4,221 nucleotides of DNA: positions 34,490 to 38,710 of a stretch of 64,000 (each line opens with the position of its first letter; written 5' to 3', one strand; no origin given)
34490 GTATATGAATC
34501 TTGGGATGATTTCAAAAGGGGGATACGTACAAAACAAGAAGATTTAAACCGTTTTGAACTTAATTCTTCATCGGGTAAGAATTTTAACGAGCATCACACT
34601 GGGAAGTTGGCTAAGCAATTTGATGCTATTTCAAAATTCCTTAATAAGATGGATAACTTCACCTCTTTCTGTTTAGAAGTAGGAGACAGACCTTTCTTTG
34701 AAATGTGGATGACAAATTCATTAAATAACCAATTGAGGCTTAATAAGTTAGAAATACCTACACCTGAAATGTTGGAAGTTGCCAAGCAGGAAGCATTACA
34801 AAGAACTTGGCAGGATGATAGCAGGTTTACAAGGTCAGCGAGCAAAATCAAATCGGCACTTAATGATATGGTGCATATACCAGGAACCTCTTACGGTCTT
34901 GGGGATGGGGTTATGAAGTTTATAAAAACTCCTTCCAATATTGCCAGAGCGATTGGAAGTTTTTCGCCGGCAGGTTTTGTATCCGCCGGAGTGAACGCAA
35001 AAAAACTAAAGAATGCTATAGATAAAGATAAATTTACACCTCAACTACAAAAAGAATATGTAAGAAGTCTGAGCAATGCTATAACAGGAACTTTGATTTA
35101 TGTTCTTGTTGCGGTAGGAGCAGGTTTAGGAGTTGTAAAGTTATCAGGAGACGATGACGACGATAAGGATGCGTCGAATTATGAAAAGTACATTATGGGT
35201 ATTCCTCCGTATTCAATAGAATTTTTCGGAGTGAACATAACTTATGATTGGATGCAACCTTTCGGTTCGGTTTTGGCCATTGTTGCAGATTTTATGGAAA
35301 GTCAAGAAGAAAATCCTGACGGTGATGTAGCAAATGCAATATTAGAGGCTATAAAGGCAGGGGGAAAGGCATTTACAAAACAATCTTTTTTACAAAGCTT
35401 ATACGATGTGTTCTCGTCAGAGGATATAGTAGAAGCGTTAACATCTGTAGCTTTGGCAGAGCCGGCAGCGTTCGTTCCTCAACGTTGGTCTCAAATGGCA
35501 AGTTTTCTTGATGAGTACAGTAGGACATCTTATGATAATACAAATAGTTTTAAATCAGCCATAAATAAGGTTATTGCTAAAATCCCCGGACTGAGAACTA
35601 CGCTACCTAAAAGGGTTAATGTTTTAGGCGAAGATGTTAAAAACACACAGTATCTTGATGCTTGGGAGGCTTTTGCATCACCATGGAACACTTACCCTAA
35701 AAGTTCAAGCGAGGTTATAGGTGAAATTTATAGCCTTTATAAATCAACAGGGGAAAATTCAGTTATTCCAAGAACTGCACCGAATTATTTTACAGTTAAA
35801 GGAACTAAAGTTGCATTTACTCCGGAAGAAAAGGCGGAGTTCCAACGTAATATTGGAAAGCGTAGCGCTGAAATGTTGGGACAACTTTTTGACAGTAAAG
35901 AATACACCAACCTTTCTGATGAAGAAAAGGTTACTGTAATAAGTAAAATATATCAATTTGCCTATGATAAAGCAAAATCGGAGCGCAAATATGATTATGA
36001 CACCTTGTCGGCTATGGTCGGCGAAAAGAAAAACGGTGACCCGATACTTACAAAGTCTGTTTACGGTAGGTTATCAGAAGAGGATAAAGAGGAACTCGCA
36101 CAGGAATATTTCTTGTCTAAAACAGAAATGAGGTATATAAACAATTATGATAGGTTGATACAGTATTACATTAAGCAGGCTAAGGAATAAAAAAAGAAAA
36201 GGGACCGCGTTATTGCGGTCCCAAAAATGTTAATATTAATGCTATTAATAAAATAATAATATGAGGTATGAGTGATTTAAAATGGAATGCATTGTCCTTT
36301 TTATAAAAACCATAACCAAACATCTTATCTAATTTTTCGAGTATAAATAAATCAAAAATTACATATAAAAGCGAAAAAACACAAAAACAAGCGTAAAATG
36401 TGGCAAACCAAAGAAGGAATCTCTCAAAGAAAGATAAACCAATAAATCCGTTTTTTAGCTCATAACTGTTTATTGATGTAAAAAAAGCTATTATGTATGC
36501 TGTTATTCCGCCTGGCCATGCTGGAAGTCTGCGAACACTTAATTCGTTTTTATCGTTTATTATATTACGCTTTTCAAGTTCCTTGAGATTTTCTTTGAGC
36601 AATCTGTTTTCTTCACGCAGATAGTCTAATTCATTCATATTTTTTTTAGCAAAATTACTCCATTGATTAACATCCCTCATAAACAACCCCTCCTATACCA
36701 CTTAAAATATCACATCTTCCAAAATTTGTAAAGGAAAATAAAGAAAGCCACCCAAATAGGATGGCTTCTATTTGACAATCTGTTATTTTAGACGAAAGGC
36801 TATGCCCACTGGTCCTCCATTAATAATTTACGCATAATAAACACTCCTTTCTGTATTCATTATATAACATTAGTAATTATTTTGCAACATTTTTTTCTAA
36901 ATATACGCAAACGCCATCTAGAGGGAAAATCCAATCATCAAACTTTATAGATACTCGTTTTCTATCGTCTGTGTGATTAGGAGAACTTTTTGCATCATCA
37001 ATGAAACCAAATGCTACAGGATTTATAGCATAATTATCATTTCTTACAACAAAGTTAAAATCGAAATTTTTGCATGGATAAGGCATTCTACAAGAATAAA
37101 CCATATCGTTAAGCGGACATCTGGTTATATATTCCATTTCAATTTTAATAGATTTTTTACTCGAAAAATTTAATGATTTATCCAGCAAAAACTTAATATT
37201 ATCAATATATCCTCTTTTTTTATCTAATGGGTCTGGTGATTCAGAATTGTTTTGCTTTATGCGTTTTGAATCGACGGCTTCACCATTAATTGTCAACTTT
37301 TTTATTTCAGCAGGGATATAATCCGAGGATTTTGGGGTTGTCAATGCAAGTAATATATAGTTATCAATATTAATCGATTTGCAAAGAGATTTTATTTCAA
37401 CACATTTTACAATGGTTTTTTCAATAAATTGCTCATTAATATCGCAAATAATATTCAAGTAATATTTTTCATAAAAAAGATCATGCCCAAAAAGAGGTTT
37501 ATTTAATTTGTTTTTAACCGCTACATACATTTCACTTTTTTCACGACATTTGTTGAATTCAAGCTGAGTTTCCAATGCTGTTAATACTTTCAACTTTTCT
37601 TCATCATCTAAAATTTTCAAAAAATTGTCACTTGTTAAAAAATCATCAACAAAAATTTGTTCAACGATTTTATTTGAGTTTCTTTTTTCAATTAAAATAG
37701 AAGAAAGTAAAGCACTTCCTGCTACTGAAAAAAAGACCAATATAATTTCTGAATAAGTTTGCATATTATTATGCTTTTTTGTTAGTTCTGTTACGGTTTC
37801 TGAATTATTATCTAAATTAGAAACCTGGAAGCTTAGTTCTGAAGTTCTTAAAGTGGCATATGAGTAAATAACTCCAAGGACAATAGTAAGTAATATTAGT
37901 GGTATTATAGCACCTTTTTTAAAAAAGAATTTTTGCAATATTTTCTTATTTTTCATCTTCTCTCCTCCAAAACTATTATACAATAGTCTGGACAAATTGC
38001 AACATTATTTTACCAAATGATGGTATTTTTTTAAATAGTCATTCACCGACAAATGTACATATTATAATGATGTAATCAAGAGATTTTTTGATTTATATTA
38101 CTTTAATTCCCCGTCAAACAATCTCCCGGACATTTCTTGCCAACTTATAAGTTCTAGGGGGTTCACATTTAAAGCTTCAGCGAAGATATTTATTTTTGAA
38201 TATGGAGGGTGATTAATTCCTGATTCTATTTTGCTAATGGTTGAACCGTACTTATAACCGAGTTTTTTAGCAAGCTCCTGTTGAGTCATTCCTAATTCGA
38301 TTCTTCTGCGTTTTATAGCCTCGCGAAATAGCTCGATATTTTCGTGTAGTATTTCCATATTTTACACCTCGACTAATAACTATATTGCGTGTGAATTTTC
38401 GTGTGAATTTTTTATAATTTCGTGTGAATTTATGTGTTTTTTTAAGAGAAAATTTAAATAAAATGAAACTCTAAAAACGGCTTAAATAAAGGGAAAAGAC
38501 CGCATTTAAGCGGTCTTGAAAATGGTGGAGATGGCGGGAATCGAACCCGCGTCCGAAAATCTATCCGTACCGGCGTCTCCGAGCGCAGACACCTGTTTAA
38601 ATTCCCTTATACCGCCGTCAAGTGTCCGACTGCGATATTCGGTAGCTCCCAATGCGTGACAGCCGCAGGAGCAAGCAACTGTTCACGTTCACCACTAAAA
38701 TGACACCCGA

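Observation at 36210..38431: AT-rich three-gene minus-strand cassette (XRE regulator, 2-TM 359-aa protein, multi-TM 158-aa protein) between the phage late operon and ssrA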

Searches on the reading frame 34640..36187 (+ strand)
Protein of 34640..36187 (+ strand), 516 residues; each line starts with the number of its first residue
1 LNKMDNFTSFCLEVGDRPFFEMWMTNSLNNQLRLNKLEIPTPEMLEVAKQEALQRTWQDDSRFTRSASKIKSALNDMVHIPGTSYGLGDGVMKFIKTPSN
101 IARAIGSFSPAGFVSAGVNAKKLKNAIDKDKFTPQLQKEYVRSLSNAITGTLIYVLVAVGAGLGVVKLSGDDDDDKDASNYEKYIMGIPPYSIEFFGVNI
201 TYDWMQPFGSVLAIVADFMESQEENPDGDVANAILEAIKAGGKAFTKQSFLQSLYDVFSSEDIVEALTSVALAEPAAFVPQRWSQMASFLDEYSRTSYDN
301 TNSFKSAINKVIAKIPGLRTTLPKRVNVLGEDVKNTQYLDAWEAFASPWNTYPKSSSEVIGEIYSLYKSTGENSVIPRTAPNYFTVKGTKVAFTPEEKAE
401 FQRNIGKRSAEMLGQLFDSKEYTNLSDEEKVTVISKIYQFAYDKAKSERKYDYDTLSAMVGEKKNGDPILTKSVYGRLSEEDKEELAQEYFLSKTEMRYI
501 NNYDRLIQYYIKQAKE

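Call 58: find_related_loci(query=window:34640-36187:+, collection=viral_contigs, flank=8000)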
Query window:34640-36187:+ (516 aa) in viral_contigs; peptide patterns used: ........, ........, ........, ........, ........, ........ (x = any residue, [..] = any of these).
4 stretches matched a pattern, but none encodes a relative of the query by tblastn (E <= 1e-3).

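Call 59: search_dna_similar(query=window:34640-36187:+, collection=phages, mode=protein, max_rows=15)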
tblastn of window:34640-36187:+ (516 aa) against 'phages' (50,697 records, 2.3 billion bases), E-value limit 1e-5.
No match.

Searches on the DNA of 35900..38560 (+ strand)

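Call 13: search_dna_similar(query=window:36000-38520:+, collection=phages, mode=distant)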
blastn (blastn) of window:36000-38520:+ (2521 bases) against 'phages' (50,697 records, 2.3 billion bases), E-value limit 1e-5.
No match.

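Call 110: search_rna_families(source=window, start=35900, end=38560, threshold=evalue, max_evalue=1)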
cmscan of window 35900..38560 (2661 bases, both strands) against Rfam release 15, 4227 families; matches with E-value up to 1: 1.
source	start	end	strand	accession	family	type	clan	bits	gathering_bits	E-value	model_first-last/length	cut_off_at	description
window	38523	38560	-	RF00023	tmRNA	Gene;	CL00001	49.7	47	5.3e-18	337-374/374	5'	transfer-messenger RNA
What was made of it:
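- Tried and rejected: Rfam: at a permissive threshold on the cassette, only the tmRNA end matched (call 110).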

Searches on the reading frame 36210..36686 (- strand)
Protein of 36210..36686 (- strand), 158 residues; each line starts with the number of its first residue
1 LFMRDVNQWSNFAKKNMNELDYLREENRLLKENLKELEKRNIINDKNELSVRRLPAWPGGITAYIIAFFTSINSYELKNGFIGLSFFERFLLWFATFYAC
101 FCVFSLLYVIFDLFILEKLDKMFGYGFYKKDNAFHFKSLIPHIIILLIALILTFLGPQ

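Call 9: search_protein_families(library=pfam, proteins=[window:36210-36686:-], max_evalue=1)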
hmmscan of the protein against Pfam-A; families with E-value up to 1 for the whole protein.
window:36210-36686:- (158 aa): 2 families
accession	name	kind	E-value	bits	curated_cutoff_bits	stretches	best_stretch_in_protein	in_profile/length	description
PF17382.7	Ycf70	-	0.035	15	25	1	85-117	25-57/89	Uncharacterized Ycf70-like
PF20563.3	DUF6773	-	0.97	9.7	27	1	45-115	77-148/163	Family of unknown function (DUF6773)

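Call 10: search_protein_families(library=padloc, proteins=[window:36210-36686:-], max_evalue=1)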
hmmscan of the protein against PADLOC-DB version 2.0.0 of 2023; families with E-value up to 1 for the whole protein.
window:36210-36686:- (158 aa): 0 families
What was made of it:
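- On Known anti-phage defence proteins (PADLOC-DB v2: Kiwa, CBASS effectors, Abi families, Zorya and others): Both proteins match 0 families (call 10).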

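Call 11: search_protein_families(library=phrogs, proteins=[window:36210-36686:-], max_evalue=1)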
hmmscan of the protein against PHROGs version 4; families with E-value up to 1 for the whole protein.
window:36210-36686:- (158 aa): 4 families
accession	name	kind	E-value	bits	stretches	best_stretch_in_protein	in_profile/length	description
phrog_37271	-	unknown function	0.027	16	1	101-141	26-66/99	-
phrog_21948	-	unknown function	0.18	12.8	1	12-68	49-103/138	-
phrog_1816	-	unknown function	0.22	13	1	15-37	37-59/63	-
phrog_1431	-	unknown function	0.38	12.2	1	21-52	6-39/56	-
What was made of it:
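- Closest known: Lactococcal Sie proteins. Different: No PHROG or PADLOC match was found (calls 10, 11).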

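Call 15: find_homologous_proteins(query=window:36210-36680:-, max_evalue=0.001)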
Query window:36210-36680:- (156 aa): 1 proteins with E <= 0.001 among 75 candidates.
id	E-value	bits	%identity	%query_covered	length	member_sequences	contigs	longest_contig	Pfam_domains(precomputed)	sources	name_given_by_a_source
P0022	2.2e-98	345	100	100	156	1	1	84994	-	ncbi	-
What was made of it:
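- The 156-aa protein finds only itself (call 15). The 156-aa protein has no homolog anywhere (call 15).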

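Call 75: predict_structure(protein=window:36210-36680:-)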
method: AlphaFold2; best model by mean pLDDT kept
length: 156 residues; sequences in the alignment: 1
mean_pLDDT: 73.4   pTM: 0.31
mean pLDDT of the five models: 73.4, 70.5, 70.4, 69.1, 67.9
residues with pLDDT >= 90: 28; 70-90: 68; 50-70: 49; < 50: 11
segments of 3 or more residues with pLDDT < 50: 49-57
pLDDT, mean of each block of 10 residues (from residue 1): 83 95 96 84 55 48 70 58 75 84 82 76 61 62 78 61
secondary structure, 60 per line:
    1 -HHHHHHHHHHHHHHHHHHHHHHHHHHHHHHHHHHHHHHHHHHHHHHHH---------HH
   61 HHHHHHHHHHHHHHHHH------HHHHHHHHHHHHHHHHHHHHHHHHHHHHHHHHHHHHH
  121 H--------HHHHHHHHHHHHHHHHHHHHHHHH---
elements in order: H2-49 H59-77 H84-121 H130-153

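Call 85: fold_search(model_id=the predicted structure, library=viral)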
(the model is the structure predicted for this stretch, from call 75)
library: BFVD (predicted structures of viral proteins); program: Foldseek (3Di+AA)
matches with E <= 10: 0; with E <= 0.001: 0
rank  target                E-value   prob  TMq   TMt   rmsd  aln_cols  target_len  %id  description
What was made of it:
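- Tried and rejected: The single-sequence model of the 156-aa protein (pTM 0.31) had no BFVD match (calls 75, 85).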

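Call 106: search_protein_families(library=ncbifam, proteins=[window:36210-36680:-], max_evalue=0.01)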
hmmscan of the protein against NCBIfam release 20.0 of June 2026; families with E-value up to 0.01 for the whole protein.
window:36210-36680:- (156 aa): 0 families
